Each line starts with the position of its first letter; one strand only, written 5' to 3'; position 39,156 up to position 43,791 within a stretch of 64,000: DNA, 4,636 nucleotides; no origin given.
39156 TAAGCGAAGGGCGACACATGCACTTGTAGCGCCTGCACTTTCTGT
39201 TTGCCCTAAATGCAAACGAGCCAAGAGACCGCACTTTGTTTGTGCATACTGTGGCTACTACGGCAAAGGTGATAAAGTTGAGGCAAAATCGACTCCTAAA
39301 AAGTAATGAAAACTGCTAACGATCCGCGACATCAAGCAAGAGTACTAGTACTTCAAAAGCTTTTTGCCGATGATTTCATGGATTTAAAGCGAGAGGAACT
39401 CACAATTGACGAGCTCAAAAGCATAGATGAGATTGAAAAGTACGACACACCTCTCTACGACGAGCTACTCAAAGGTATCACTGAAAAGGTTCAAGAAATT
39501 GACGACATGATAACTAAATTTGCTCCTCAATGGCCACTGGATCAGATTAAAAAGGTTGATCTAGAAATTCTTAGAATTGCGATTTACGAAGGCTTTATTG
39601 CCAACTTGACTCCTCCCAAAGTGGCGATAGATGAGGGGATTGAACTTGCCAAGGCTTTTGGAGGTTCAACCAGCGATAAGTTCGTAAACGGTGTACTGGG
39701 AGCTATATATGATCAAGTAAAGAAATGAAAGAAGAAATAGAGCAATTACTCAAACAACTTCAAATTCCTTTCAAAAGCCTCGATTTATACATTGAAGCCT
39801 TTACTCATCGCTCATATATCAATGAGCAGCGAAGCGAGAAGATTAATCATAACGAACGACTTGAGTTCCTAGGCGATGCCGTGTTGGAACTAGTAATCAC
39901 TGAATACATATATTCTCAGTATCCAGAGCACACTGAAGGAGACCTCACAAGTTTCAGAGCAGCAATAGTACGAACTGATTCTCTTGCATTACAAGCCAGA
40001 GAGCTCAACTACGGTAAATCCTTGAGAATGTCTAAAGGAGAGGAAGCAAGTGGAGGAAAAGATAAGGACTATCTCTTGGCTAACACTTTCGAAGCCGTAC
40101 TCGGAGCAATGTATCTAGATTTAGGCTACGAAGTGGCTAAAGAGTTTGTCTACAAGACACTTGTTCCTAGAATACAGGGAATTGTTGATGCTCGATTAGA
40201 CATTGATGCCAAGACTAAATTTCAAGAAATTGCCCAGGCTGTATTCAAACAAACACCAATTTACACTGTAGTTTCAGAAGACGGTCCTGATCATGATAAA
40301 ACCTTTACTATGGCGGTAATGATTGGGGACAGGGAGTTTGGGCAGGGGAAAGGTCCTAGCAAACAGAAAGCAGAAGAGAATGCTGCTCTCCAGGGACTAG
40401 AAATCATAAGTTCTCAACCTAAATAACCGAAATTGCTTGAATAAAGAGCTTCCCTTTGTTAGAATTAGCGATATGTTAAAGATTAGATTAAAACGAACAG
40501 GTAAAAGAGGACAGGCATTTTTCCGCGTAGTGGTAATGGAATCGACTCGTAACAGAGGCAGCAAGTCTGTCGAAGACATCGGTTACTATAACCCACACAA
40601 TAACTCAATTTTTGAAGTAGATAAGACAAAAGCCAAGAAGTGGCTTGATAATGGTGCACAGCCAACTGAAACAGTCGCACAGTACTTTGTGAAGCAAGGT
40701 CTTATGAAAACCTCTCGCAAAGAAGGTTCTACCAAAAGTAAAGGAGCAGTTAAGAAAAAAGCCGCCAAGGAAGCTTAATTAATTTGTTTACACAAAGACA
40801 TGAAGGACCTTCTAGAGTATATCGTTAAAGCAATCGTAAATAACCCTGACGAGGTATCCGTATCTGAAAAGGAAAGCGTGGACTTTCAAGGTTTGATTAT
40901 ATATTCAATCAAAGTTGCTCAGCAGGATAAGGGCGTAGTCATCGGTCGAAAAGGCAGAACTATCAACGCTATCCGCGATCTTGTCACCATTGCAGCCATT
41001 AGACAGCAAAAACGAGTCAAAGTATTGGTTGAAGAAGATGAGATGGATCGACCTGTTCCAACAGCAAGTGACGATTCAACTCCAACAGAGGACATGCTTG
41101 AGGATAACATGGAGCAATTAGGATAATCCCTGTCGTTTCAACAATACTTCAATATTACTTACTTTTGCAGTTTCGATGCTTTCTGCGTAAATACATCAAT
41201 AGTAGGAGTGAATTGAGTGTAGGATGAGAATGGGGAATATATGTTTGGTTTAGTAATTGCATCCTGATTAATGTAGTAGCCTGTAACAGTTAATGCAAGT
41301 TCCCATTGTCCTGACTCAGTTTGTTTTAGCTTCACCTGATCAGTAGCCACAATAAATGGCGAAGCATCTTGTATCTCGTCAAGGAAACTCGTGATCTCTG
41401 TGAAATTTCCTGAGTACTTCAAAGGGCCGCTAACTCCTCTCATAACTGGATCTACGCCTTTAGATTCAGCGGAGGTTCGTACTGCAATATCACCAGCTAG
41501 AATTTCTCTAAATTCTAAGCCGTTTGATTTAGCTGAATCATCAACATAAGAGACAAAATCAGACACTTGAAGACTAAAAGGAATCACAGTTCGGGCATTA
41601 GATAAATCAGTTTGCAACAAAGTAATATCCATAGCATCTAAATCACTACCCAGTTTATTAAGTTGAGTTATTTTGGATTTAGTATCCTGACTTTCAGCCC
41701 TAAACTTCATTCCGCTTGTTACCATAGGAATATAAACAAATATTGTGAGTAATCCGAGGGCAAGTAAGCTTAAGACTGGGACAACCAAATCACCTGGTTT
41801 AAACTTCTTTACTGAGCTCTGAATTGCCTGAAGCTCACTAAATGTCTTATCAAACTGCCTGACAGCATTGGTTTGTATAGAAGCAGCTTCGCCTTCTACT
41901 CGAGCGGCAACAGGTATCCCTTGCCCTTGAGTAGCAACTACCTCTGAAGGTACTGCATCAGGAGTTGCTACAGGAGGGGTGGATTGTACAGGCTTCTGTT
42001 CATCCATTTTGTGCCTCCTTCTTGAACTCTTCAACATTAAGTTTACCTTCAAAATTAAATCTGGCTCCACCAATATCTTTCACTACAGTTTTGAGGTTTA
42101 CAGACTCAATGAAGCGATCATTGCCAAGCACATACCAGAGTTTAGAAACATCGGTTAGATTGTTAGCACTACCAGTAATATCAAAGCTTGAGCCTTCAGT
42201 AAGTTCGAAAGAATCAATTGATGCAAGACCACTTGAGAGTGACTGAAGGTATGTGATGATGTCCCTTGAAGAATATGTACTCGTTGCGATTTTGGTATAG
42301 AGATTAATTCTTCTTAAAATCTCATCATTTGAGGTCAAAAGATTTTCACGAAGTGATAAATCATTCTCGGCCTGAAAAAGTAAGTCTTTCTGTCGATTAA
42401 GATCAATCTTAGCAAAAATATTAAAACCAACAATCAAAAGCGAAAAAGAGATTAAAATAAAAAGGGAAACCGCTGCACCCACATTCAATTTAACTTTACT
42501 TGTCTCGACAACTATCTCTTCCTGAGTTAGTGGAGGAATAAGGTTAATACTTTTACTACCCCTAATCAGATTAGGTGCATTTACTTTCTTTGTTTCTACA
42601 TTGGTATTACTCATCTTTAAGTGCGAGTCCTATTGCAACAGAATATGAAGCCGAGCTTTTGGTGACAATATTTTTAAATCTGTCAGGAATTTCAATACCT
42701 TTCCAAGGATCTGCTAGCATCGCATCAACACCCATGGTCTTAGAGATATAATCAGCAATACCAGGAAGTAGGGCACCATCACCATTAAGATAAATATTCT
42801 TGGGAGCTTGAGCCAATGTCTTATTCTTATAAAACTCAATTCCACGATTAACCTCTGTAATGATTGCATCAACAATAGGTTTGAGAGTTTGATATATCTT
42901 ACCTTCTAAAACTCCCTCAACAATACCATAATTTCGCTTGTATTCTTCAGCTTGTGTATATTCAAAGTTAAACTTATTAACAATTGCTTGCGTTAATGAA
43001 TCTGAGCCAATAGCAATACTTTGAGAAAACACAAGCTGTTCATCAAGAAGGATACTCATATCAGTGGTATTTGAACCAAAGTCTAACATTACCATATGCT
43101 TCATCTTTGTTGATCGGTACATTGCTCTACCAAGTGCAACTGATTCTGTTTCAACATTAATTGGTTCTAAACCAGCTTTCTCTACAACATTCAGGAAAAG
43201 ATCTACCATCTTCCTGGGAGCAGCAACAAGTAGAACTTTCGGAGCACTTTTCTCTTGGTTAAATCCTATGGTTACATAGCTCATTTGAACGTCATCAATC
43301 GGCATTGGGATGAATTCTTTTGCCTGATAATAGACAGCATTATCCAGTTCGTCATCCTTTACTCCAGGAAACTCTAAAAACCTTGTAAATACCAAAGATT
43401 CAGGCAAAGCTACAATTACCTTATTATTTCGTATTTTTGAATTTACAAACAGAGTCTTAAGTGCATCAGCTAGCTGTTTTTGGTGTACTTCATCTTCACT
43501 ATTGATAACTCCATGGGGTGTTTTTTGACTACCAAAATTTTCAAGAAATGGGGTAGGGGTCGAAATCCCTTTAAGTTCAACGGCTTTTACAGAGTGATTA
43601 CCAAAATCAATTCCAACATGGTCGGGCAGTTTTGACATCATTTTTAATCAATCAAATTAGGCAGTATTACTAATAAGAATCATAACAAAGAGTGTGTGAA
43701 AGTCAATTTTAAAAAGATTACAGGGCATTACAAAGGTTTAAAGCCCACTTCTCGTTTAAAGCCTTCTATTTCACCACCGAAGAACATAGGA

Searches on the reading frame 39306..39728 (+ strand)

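Call 20: search_protein_families(library=pfam, proteins=[window:39306-39728:+], max_evalue=0.001)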
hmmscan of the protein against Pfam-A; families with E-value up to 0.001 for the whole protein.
window:39306-39728:+ (140 aa): 1 family
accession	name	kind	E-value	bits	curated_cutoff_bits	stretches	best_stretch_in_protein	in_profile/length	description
PF01029.23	NusB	-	5.8e-29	101.6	23.1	1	9-135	1-132/133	NusB family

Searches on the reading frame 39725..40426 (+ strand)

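Call 20: search_protein_families(library=pfam, proteins=[window:39725-40426:+], max_evalue=0.001)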
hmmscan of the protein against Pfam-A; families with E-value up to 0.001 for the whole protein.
window:39725-40426:+ (233 aa): 5 families
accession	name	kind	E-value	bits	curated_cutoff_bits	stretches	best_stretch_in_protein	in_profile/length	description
PF14622.11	Ribonucleas_3_3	-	3.4e-37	127.9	35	1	21-149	4-127/128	Ribonuclease-III-like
PF00636.31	Ribonuclease_3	-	2e-25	90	27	1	44-134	1-102/102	Ribonuclease III domain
PF00035.32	dsrm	-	2.9e-16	60.3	23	1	162-226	1-64/66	Double-stranded RNA binding motif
PF22935.1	RM44_endonuclase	-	3.7e-06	27.5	27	1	10-129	11-139/139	Large ribosomal subunit protein mL44, endonuclease domain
PF14709.13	DND1_DSRM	-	0.00032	21.4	25.7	0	176-224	17-75/80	double strand RNA binding domain from DEAD END PROTEIN 1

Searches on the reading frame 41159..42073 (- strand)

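Call 21: search_protein_families(library=pfam, proteins=[window:41159-42073:-], max_evalue=0.001)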
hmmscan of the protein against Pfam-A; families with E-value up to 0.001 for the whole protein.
window:41159-42073:- (304 aa): 1 family
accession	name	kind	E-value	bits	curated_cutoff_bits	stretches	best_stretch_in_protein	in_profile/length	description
PF04350.18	PilO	-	0.00074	20.1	22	0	126-263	6-136/145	Pilus assembly protein, PilO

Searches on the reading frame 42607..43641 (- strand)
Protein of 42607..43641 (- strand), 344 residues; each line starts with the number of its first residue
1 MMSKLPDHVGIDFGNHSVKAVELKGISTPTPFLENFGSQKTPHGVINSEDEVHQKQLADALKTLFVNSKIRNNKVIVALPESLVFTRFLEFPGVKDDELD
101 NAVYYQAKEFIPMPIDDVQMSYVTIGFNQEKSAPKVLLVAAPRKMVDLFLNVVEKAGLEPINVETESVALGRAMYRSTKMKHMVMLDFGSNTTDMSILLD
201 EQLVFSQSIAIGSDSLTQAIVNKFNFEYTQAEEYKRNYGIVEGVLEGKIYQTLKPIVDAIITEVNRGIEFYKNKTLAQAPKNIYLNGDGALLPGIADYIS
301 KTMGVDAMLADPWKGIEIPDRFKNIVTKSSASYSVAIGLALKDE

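Call 21: search_protein_families(library=pfam, proteins=[window:42607-43641:-], max_evalue=0.001)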
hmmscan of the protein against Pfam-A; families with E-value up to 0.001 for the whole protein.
window:42607-43641:- (344 aa): 4 families
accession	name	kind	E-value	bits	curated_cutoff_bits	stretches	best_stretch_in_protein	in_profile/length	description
PF11104.14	PilM_2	-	1.7e-54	185.5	27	1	10-342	1-338/340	Type IV pilus assembly protein PilM;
PF14450.12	FtsA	-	5e-13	49.9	31.8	1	184-338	1-127/127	Cell division protein FtsA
PF06723.19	MreB_Mbl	-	4.2e-11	42.7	27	1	139-228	98-192/327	MreB/Mbl protein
PF05134.19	T2SSL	-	0.00012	22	25.5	1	48-195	22-163/231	Type II secretion system (T2SS), protein L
